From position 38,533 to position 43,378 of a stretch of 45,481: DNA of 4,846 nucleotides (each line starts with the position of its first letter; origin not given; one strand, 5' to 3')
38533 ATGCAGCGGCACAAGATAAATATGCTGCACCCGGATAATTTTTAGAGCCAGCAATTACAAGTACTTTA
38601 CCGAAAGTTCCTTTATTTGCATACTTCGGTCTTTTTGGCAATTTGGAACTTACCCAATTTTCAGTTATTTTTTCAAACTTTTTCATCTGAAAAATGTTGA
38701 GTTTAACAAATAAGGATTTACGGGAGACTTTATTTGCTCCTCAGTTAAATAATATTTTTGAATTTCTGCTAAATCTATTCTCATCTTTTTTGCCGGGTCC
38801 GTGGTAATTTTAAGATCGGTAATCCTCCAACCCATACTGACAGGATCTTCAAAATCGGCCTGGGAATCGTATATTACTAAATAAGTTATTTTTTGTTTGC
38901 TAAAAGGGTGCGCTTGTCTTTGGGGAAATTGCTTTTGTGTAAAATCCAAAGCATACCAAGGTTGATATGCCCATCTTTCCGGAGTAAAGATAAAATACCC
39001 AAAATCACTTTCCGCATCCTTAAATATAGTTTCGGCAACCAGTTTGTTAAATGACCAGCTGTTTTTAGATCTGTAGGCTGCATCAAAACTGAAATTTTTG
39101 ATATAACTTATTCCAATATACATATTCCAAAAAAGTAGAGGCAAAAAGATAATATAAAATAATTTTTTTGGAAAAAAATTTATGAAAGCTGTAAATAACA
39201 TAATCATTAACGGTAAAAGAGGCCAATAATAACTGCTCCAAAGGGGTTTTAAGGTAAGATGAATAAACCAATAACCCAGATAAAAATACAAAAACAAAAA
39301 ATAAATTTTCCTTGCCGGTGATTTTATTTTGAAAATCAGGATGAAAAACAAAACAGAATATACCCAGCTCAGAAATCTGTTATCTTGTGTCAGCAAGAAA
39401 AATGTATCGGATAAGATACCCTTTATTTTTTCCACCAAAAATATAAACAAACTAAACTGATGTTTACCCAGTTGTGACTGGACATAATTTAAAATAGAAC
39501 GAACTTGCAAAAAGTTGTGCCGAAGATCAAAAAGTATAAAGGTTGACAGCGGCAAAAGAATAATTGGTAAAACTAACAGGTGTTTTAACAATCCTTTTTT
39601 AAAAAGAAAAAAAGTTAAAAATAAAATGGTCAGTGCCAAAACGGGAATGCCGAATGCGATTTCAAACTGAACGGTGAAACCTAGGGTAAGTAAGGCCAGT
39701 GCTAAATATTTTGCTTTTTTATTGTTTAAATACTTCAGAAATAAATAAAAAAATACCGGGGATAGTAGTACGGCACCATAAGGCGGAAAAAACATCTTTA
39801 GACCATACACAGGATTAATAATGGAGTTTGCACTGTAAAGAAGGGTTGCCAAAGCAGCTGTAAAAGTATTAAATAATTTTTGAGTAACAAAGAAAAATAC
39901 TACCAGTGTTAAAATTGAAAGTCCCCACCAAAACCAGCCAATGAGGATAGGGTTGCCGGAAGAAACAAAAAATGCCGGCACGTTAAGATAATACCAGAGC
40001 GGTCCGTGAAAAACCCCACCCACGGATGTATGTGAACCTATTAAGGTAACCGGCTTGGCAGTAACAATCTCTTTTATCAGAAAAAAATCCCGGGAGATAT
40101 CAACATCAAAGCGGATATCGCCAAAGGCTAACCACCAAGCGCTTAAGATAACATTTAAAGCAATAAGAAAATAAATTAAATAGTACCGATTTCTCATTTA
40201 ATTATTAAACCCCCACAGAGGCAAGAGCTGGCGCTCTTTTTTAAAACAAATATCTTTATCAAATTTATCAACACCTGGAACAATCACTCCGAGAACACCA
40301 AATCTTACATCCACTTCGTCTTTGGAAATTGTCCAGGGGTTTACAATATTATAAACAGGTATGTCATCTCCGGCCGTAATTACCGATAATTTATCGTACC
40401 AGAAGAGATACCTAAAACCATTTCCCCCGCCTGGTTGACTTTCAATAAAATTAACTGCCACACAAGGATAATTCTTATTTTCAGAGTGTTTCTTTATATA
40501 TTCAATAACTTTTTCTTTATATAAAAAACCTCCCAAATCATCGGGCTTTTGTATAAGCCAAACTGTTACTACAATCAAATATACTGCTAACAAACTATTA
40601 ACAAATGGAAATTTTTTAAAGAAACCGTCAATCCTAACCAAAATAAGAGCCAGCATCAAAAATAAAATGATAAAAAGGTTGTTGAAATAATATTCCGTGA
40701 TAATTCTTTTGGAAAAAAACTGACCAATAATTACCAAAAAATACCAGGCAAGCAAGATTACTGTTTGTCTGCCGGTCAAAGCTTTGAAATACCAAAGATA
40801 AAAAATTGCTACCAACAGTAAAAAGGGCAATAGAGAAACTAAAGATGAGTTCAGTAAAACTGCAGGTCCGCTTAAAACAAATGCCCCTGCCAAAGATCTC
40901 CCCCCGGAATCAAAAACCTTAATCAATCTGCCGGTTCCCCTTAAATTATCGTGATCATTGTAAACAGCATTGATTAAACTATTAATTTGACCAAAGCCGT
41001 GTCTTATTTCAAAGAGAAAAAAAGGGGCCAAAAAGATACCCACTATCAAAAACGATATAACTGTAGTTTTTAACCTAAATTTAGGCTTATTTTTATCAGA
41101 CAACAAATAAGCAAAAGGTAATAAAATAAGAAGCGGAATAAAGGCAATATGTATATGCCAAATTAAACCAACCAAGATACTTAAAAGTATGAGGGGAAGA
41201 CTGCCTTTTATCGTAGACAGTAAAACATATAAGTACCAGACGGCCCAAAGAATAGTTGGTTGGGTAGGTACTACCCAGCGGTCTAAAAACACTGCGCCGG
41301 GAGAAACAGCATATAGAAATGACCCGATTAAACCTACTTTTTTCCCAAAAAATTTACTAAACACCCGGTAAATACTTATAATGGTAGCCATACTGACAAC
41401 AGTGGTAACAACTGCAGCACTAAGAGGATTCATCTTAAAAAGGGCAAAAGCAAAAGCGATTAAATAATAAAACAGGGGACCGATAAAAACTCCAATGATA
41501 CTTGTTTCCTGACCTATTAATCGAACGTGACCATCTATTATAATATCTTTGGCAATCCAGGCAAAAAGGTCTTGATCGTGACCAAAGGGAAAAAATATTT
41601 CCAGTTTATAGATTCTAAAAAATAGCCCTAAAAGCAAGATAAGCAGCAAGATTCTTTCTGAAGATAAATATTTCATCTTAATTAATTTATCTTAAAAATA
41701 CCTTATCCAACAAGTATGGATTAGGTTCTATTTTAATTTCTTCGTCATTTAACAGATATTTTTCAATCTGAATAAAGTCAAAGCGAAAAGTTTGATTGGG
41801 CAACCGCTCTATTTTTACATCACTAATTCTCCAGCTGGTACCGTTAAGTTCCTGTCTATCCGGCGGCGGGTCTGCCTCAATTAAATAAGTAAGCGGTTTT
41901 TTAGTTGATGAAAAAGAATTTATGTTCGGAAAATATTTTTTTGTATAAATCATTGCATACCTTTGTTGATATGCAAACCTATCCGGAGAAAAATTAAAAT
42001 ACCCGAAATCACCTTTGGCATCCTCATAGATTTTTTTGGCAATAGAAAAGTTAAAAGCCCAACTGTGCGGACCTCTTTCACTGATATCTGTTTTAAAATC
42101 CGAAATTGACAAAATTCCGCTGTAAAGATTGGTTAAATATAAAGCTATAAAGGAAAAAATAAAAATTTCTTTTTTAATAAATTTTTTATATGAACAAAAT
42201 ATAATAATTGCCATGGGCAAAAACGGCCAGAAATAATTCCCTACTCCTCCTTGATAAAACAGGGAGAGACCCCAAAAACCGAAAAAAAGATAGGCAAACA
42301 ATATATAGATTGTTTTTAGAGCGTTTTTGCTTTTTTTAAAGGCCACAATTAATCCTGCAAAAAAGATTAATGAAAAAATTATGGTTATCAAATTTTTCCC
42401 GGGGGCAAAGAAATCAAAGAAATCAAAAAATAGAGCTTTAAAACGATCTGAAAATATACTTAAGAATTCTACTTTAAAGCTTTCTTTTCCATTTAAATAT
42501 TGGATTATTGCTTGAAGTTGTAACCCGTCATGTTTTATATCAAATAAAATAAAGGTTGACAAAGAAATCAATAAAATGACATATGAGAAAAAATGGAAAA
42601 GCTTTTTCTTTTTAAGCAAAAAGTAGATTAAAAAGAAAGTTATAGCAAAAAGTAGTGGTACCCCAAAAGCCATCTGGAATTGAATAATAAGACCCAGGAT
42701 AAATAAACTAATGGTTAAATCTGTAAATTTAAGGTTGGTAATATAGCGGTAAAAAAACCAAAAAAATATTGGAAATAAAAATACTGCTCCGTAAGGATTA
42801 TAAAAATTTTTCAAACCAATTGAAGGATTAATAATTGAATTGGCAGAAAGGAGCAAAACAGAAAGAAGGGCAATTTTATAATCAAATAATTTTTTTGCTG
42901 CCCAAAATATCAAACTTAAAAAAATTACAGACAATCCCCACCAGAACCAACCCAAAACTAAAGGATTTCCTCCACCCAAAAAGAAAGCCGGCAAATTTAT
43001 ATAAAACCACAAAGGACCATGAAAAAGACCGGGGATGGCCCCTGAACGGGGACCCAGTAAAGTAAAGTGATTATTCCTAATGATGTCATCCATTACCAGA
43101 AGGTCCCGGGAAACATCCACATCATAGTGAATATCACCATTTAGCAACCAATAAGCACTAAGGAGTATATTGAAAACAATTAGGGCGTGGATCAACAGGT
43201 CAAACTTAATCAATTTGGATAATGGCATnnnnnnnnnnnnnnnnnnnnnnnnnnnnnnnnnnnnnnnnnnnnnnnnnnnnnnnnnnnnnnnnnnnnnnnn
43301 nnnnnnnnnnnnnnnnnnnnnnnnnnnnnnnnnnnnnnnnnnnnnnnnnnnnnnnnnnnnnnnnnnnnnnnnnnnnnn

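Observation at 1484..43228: Exceptional density of GT-C-like membrane glycosyltransferases: an extracytoplasmic glycosylation supercluster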

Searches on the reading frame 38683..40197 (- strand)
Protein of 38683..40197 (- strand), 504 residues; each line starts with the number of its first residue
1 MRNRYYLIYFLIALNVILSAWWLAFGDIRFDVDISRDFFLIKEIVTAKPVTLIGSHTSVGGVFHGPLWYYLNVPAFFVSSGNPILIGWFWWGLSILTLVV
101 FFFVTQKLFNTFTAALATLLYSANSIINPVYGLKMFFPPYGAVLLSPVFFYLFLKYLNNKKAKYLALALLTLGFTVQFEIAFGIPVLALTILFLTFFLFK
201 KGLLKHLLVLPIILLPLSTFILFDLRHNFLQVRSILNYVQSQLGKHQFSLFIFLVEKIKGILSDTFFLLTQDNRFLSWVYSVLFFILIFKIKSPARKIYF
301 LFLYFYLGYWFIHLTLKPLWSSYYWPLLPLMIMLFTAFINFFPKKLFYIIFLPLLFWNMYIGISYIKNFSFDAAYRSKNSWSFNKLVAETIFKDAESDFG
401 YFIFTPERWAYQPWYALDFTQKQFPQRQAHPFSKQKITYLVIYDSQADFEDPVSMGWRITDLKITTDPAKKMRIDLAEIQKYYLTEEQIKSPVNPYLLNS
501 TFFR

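Call 5: search_protein_families(library=pfam, proteins=[window:38683-40197:-], max_evalue=0.01)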
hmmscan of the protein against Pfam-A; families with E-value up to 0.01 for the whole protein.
window:38683-40197:- (504 aa): 0 families

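Call 9: search_protein_families(library=ncbifam, proteins=[window:38683-40197:-], max_evalue=1)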
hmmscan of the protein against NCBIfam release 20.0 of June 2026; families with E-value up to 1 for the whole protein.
window:38683-40197:- (504 aa): 0 families

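Call 37: find_related_loci(query=window:38683-40197:-, collection=genome_contigs, flank=10000)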
Query window:38683-40197:- (504 aa) in genome_contigs; peptide patterns used: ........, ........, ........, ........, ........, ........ (x = any residue, [..] = any of these).
83 stretches matched a pattern; 3 encode a relative of the query (tblastn E <= 1e-3); 3 distinct loci.
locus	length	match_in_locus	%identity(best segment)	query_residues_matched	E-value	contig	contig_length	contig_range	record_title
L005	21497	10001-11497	71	6-504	0e+0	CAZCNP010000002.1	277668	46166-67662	MAG TPA_asm: uncultured Gammaproteobacteria bacterium isolate binchicken_co38_1123 genome assembly, contig: NODE_94_leng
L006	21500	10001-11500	69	4-504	0e+0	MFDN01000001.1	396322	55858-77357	MAG: Candidatus Daviesbacteria bacterium RIFCSPLOWO2_01_FULL_39_23 rifcsplowo2_01_scaffold_1, whole genome shotgun seque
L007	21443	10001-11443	26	8-470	6e-23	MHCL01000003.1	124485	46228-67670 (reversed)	MAG: Candidatus Chisholmbacteria bacterium RIFCSPLOWO2_01_FULL_49_14 rifcsplowo2_01_scaffold_1111, whole genome shotgun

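Call 48: search_solved_structures(query=A4, max_evalue=1, show_alignments=1)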
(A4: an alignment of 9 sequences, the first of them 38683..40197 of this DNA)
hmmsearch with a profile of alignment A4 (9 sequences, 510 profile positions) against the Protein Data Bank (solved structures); distinct sequences matched with E-value up to 1: 0.

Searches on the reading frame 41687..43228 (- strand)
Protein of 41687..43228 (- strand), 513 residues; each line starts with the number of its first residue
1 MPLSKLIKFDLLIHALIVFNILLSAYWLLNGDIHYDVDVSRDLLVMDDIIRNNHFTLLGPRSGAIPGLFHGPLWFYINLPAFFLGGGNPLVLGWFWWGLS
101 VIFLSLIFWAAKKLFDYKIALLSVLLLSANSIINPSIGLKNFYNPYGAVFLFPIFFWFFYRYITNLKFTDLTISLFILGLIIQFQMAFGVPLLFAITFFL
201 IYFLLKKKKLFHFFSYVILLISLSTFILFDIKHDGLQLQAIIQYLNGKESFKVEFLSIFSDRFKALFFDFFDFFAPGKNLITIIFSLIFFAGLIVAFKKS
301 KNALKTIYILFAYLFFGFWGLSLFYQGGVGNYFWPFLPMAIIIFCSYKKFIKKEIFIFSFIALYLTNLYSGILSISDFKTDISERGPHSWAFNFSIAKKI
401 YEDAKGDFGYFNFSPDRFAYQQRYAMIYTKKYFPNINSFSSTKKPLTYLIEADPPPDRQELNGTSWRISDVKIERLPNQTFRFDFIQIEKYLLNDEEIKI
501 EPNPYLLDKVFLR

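Call 5: search_protein_families(library=pfam, proteins=[window:41687-43228:-], max_evalue=0.01)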
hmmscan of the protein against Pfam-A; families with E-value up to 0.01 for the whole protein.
window:41687-43228:- (513 aa): 1 family
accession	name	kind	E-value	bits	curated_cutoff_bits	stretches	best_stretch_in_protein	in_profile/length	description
PF13231.12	PMT_2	-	0.0037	17.9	26.1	1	74-226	6-154/160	Dolichyl-phosphate-mannose-protein mannosyltransferase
